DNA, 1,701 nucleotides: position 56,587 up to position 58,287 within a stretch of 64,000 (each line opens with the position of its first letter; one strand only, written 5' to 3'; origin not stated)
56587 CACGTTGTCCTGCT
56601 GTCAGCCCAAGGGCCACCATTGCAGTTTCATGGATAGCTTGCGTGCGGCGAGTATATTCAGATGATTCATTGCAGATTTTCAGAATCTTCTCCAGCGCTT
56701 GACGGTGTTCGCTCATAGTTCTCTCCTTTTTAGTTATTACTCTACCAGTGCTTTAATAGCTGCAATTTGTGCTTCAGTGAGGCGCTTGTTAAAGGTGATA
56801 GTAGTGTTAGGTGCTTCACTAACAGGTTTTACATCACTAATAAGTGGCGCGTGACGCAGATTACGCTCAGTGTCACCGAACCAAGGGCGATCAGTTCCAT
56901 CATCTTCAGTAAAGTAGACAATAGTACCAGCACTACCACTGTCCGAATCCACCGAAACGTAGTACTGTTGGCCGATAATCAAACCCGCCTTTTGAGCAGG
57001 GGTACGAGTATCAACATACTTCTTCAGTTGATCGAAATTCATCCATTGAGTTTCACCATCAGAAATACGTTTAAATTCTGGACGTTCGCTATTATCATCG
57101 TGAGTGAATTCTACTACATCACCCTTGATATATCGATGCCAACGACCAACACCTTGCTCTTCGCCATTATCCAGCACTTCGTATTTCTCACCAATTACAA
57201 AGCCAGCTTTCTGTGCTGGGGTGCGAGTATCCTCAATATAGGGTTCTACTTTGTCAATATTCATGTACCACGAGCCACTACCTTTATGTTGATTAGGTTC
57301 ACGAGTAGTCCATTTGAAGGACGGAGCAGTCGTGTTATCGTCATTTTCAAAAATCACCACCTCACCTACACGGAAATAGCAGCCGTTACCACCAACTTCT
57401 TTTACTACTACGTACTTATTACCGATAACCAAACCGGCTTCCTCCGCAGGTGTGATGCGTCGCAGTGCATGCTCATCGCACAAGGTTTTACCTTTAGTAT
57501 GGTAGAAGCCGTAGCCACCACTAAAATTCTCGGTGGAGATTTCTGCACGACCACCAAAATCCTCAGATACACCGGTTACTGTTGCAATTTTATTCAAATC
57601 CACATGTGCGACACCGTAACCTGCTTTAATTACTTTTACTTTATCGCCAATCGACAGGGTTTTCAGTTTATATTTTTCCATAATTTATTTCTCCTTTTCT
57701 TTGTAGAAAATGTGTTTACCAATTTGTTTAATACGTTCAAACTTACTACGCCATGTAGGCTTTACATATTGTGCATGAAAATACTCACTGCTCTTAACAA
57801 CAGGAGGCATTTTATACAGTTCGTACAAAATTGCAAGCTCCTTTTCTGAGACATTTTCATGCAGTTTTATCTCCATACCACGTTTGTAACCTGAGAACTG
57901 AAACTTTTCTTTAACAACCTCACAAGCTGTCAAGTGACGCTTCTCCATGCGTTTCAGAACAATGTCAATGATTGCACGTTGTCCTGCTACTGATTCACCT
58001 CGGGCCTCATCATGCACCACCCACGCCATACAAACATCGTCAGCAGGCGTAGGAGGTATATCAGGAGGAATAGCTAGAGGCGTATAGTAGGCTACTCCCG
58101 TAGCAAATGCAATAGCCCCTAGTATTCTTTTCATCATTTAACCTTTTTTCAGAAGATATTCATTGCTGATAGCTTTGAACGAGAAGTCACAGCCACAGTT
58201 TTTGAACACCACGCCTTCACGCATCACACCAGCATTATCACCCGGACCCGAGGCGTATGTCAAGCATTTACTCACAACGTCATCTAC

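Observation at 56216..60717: Expanded family of small KOW/SH3-like proteins (at least 7 paralogs) in the early region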

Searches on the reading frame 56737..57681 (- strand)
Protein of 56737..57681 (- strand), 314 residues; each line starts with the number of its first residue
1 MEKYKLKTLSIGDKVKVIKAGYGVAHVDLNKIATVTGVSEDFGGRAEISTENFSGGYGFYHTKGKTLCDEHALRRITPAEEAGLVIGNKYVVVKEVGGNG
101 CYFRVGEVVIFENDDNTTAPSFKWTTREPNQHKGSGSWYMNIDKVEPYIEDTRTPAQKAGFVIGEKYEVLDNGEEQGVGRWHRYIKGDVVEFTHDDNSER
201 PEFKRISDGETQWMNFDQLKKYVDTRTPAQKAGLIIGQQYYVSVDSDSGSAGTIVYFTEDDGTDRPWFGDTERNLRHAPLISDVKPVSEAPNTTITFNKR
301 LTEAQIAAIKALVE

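Call 6: search_protein_families(library=pfam, proteins=[window:56737-57681:-], max_evalue=1)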
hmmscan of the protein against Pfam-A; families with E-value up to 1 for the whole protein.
window:56737-57681:- (314 aa): 1 family
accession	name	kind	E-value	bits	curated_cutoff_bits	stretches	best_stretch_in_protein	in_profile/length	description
PF17820.7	PDZ_6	-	0.0031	17.7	27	0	222-238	4-20/54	PDZ domain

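Call 7: search_protein_families(library=phrogs, proteins=[window:56737-57681:-], max_evalue=0.1)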
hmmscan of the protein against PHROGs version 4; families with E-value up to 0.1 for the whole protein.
window:56737-57681:- (314 aa): 4 families
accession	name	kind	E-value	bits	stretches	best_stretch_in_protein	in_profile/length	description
phrog_26483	-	unknown function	2.2e-13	50.8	2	77-216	3-129/418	-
phrog_12785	-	unknown function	2e-12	47.9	2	225-294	18-89/376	-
phrog_10201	-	unknown function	0.008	17.1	0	86-148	7-63/65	-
phrog_13152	-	unknown function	0.072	14.1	0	154-220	2-63/171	-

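Call 12: search_dna_similar(query=window:56737-57681:-, collection=phages, mode=protein, max_rows=30, max_evalue=0.001)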
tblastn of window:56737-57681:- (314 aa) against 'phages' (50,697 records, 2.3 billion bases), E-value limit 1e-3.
Records with a match: 16; places in all: 16; records where one place covers at least 80% of the query: 0.
Best place of each record, by identity: <60% 16.
By first word of the organism name: Pseudomonas 10; Escherichia 2; Nitrincola 2; Klebsiella 2.
By host as written in the record: Pseudomonas syringae pv. porri LMG 28495 8; Escherichia coli 2; Nitrincola sp. M3-16 2; Klebsiella pneumoniae 2; Pseudomonas aeruginosa 1; Pseudomonas protegens ERG2 1.
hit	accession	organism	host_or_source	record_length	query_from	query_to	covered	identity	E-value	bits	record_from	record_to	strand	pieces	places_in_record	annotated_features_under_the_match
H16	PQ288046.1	Pseudomonas phage XD2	Pseudomonas aeruginosa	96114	75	290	69%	31.3%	1e-6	108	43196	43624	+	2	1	hypothetical protein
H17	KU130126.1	Pseudomonas phage vB_PsyM_KIL1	Pseudomonas syringae pv. porri LMG 28495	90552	77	291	68%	29.5%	2e-9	112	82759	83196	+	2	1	hypothetical protein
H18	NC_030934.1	Pseudomonas phage vB_PsyM_KIL1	Pseudomonas syringae pv. porri LMG 28495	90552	77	291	68%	29.5%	2e-9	112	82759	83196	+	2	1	hypothetical protein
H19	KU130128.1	Pseudomonas phage vB_PsyM_KIL3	Pseudomonas syringae pv. porri LMG 28495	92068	77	291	68%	29.5%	2e-9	112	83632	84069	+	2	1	hypothetical protein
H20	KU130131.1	Pseudomonas phage vB_PsyM_KIL3b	Pseudomonas syringae pv. porri LMG 28495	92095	77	291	68%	29.5%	2e-9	112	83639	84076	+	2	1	hypothetical protein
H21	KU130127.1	Pseudomonas phage vB_PsyM_KIL2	Pseudomonas syringae pv. porri LMG 28495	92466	77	291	68%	29.5%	2e-9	112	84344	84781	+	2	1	hypothetical protein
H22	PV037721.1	Pseudomonas phage Bitten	Pseudomonas protegens ERG2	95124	77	270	62%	31.4%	1e-5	101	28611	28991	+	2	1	hypothetical protein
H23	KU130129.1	Pseudomonas phage vB_PsyM_KIL4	Pseudomonas syringae pv. porri LMG 28495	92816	77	268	61%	29.5%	6e-8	107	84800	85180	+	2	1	hypothetical protein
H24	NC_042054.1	Pseudomonas phage vB_PsyM_KIL4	Pseudomonas syringae pv. porri LMG 28495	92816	77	268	61%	29.5%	6e-8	107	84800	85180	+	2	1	hypothetical protein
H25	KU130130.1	Pseudomonas phage vB_PsyM_KIL5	Pseudomonas syringae pv. porri LMG 28495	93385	77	268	61%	29.5%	6e-8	107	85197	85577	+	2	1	hypothetical protein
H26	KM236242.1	Escherichia phage Pollock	Escherichia coli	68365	77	254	57%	28.7%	2e-6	55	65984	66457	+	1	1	hypothetical protein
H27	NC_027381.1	Escherichia phage Pollock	Escherichia coli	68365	77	254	57%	28.7%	2e-6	55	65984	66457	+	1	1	hypothetical protein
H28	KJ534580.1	Nitrincola phage 1M3-16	Nitrincola sp. M3-16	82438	154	294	45%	33.3%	1e-11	71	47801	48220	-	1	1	hypothetical protein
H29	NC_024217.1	Nitrincola phage 1M3-16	Nitrincola sp. M3-16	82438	154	294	45%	33.3%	1e-11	71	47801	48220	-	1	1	hypothetical protein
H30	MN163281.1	Klebsiella phage KpCHEMY26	Klebsiella pneumoniae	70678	154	274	39%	28.1%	5e-4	48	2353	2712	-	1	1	hypothetical protein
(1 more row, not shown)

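Call 20: find_homologous_proteins(query=window:56737-57681:-, max_evalue=0.001)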
Query window:56737-57681:- (314 aa): 8 proteins with E <= 0.001 among 1367 candidates.
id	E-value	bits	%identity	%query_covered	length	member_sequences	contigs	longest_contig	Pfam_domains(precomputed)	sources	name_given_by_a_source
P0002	6.4e-212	721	100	100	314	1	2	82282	-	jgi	jgi:hypothetical protein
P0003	5.0e-68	248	44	96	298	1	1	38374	-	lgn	-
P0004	8.2e-32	129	30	51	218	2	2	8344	-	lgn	-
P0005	1.7e-31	128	45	54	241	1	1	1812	-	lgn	-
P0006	1.6e-28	118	43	54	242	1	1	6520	-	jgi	jgi:hypothetical protein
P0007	3.7e-22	97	42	49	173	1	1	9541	-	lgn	-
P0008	6.2e-20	90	28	96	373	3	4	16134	-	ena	-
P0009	2.6e-10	58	35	46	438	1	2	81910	PF17820.8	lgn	-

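Call 21: find_encoding_contigs(protein=P0003, flank=10000, max_places=3)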
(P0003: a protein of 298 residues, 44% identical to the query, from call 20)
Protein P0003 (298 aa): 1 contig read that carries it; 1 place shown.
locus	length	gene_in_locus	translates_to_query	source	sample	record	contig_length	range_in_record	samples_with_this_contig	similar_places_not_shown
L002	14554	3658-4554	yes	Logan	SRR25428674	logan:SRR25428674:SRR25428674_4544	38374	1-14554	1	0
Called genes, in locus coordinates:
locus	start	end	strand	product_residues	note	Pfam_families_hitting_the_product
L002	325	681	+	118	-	-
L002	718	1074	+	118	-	-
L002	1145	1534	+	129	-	-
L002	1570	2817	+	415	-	PF01068:DNA_ligase_A_M (weak), PF14743:DNA_ligase_OB_2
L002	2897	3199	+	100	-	-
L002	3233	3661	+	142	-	PF07486:Hydrolase_2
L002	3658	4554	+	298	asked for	-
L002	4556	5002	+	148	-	-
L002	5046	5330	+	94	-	-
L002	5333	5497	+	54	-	-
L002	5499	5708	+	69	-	-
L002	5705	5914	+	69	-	PF27001:Phage_T4_Y07B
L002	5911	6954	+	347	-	-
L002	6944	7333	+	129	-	-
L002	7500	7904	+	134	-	PF13392:HNH_3, PF00847:AP2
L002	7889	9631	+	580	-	PF03796:DnaB_C (faint), PF13155:Toprim_2, PF06745:ATPase (weak), PF13481:AAA_25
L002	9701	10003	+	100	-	-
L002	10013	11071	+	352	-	PF18909:dGTP_diPhyd_N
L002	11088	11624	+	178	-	-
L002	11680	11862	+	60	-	-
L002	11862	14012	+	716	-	PF00476:DNA_pol_A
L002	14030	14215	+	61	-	-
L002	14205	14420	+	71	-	-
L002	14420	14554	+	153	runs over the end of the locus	PF15891:Nuc_deoxyri_tr2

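Call 34: predict_structure(alignment_id=A1)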
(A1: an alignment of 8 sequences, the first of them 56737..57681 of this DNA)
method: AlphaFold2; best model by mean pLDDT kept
length: 314 residues; sequences in the alignment: 8
mean_pLDDT: 75.2   pTM: 0.42
mean pLDDT of the five models: 75.2, 73.6, 73.4, 72.7, 72.1
residues with pLDDT >= 90: 94; 70-90: 114; 50-70: 56; < 50: 50
segments of 3 or more residues with pLDDT < 50: 1-7, 20-27, 40-44, 51-74, 175-180
pLDDT, mean of each block of 10 residues (from residue 1): 42 57 45 59 50 37 40 63 89 81 86 87 78 75 87 84 93 54 82 91 93 90 90 90 83 90 90 80 83 74 88 76
secondary structure, 60 per line:
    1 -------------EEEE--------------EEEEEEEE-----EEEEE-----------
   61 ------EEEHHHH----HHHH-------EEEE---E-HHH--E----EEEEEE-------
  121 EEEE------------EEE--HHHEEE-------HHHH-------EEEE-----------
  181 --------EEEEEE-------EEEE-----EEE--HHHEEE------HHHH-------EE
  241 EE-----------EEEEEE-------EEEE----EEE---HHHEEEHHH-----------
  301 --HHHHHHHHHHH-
elements in order: E14-17 E32-39 E45-49 E67-69 H70-73 H78-81 E89-92 E108-113 E121-124 E137-139 E145-147 H155-158 E166-169 E189-194 E202-205 E211-213 E219-221 H228-231 E239-242 E254-259 E267-270 E275-277 E284-286 H303-313

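Call 58: get_annotated_region(hit=H28, flank=4000)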
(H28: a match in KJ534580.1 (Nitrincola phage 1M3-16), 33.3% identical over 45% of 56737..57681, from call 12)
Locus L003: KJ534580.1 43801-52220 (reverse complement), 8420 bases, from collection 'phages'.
description: Nitrincola phage 1M3-16, complete genome.
organism: Nitrincola phage 1M3-16 (NCBI taxid 1472912)
taxonomy: Viruses; Duplodnaviria; Heunggongvirae; Uroviricota; Caudoviricetes
host: Nitrincola sp. M3-16; source: alkaline hypersaline lake water; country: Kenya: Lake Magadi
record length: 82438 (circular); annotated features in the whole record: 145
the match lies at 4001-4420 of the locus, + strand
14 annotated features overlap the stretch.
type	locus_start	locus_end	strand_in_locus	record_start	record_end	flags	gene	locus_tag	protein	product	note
CDS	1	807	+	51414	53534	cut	-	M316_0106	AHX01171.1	putative glycosyl hydrolase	orf106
CDS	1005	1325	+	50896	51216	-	-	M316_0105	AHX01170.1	hypothetical protein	orf105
CDS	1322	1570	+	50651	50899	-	-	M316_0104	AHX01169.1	hypothetical protein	orf104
CDS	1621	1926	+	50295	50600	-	-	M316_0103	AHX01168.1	hypothetical protein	orf103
CDS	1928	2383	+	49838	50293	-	-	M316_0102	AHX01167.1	hypothetical protein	orf102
CDS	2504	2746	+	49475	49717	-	-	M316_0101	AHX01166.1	hypothetical protein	orf101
CDS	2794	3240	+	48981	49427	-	-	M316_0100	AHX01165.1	hypothetical protein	orf100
CDS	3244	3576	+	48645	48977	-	-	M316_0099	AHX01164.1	hypothetical protein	orf99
CDS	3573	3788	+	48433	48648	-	-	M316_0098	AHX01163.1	hypothetical protein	orf98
CDS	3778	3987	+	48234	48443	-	-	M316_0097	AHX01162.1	hypothetical protein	orf97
CDS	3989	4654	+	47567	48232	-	-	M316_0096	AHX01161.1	hypothetical protein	orf96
CDS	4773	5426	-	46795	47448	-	-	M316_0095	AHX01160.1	hypothetical protein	orf95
CDS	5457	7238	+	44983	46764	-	-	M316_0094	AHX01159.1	putative DNA primase/helicase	orf94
CDS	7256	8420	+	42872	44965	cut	-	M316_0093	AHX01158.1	putative DNA polymerase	orf93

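Call 59: get_annotated_region(hit=H17, flank=4000)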
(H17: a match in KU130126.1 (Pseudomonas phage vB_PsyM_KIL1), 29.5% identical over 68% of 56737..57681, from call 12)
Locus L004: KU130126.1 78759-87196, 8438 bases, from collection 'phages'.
description: Pseudomonas phage vB_PsyM_KIL1, complete genome.
organism: Pseudomonas phage vB_PsyM_KIL1 (NCBI taxid 1777065)
taxonomy: Viruses; Duplodnaviria; Heunggongvirae; Uroviricota; Caudoviricetes; Flaumdravirus; Flaumdravirus KIL4
host: Pseudomonas syringae pv. porri LMG 28495; source: -; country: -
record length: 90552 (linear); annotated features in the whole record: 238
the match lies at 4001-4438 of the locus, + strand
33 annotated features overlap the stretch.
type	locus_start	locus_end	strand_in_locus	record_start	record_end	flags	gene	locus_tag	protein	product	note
CDS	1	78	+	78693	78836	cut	-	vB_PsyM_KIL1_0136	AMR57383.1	hypothetical protein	-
regulatory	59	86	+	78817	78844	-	-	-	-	terminator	-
CDS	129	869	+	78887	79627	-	-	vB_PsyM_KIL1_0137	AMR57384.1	hypothetical protein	-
CDS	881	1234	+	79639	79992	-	-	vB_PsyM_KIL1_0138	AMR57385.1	hypothetical protein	-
CDS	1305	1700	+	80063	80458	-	-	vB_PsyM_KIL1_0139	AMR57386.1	putative anti-sigma factor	-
CDS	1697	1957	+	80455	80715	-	-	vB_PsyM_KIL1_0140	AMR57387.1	hypothetical protein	-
CDS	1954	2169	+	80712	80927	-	-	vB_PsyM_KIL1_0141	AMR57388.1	hypothetical protein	-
CDS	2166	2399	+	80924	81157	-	-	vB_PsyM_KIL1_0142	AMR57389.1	hypothetical protein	-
CDS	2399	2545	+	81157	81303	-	-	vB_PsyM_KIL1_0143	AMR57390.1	hypothetical protein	-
CDS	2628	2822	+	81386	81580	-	-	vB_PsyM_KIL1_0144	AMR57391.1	hypothetical protein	-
regulatory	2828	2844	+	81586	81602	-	-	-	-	terminator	-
CDS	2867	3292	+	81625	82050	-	-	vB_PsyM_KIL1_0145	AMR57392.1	putative restriction endonuclease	-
regulatory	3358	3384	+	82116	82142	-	-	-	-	promoter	-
regulatory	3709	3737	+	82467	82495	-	-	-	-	promoter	-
regulatory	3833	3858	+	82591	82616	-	-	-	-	promoter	-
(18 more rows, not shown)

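Call 88: search_protein_families(library=ncbifam, proteins=[window:56737-57681:-], max_evalue=1)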
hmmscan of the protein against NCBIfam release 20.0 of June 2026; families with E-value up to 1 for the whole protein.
window:56737-57681:- (314 aa): 0 families

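Call 95: search_protein_families(library=padloc, proteins=[window:56737-57681:-], max_evalue=0.1)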
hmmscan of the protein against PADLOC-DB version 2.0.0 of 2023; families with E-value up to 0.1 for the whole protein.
window:56737-57681:- (314 aa): 0 families

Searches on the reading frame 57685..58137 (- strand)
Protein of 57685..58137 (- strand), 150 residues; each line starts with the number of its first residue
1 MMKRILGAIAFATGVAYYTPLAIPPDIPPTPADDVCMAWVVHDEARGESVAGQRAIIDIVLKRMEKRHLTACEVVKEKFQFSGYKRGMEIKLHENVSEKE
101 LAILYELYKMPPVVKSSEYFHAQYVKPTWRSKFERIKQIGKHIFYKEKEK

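Call 6: search_protein_families(library=pfam, proteins=[window:57685-58137:-], max_evalue=1)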
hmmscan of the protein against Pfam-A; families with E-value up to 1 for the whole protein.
window:57685-58137:- (150 aa): 1 family
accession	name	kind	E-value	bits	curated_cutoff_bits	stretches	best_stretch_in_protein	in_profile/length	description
PF07486.17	Hydrolase_2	-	1.3e-13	51.9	27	1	47-145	1-100/100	Cell Wall Hydrolase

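Call 7: search_protein_families(library=phrogs, proteins=[window:57685-58137:-], max_evalue=0.1)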
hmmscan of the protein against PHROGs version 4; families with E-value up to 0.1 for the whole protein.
window:57685-58137:- (150 aa): 6 families
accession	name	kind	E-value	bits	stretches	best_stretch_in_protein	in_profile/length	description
phrog_938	-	lysis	1e-16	60.2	1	31-149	50-174/2185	endolysin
phrog_30550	-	unknown function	7.9e-05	23.4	1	27-88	82-148/220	-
phrog_17417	-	unknown function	0.00021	22.1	1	37-84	86-135/192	-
phrog_14642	-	lysis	0.00052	20.5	1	36-146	105-215/215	endolysin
phrog_12974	-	unknown function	0.0028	18.7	1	40-82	5-47/129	-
phrog_31502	-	unknown function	0.024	16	1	12-41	19-48/99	-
